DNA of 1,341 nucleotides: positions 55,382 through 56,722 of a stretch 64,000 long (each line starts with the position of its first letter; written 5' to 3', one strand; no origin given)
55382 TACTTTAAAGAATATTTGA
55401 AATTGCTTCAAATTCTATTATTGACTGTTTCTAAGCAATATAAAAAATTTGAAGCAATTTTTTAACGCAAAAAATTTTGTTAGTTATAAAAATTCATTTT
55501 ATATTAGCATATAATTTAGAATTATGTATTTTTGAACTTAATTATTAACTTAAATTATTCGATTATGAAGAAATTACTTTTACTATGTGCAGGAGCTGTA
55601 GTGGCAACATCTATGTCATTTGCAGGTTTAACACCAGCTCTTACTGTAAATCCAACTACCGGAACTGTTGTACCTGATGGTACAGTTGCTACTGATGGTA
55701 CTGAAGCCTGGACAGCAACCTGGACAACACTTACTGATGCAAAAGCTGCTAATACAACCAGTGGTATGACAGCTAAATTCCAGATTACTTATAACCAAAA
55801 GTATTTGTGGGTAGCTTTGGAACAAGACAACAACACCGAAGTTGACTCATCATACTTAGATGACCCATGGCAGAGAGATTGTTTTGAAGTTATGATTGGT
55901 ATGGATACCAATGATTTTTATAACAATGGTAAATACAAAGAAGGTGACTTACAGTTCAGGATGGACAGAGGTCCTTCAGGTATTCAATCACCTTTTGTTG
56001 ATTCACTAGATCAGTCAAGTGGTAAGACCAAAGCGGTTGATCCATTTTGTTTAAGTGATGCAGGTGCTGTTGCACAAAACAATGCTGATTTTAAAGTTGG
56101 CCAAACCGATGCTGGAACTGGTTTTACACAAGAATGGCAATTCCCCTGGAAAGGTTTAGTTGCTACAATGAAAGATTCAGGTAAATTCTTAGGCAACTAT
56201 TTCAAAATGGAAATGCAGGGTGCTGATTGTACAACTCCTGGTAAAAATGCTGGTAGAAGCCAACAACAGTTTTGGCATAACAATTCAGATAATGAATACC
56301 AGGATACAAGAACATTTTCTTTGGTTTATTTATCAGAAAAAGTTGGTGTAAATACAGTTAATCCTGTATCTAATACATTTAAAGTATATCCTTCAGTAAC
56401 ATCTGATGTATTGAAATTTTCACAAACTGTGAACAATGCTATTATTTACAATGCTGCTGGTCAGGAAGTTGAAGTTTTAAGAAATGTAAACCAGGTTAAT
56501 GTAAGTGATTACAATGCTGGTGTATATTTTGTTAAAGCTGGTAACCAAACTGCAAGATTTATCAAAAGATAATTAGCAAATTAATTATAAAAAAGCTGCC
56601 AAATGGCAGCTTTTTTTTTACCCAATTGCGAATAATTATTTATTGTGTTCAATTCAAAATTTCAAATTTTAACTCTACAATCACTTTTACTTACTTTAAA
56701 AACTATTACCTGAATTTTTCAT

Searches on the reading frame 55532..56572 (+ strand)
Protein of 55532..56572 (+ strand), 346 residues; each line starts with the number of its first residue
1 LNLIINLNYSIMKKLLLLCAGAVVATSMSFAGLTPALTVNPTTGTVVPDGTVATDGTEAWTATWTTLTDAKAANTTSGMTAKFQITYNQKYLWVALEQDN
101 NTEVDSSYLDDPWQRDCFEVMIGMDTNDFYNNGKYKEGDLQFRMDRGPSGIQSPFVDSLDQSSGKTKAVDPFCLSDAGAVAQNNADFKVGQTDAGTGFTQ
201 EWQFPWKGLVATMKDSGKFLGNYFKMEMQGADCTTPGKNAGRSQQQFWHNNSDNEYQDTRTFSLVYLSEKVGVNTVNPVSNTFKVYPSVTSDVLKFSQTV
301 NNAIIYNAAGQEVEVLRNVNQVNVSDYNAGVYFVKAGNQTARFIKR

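Call 3: search_protein_families(library=pfam, proteins=[window:55532-56572:+], max_evalue=0.1)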
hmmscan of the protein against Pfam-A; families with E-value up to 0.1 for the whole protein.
window:55532-56572:+ (346 aa): 2 families
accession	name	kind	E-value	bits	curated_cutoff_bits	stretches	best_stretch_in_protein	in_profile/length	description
PF06452.16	CBM9_1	-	4.7e-10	40.1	23.4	1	58-269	7-184/185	Carbohydrate family 9 binding domain-like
PF18962.6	Por_Secre_tail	-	1.6e-06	28.7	27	1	277-345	4-71/75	Secretion system C-terminal sorting domain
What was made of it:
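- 55532..56572 (+): CBM9 protein with a T9SS C-terminal sorting domain. This is the usual kind of upstream neighbour of the gene 1 family. Pfam CBM9_1 E 4.7e-10 and Por_Secre_tail E 1.6e-6 (call 3).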

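Call 4: search_protein_families(library=ncbifam, proteins=[window:55532-56572:+], max_evalue=0.1)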
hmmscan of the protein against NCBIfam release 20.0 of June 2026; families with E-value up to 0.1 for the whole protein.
window:55532-56572:+ (346 aa): 1 family
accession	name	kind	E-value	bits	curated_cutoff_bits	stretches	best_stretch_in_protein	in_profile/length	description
TIGR04183.1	Por_Secre_tail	domain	1.2e-06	28.4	23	1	286-345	2-71/72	T9SS type A sorting domain-containing protein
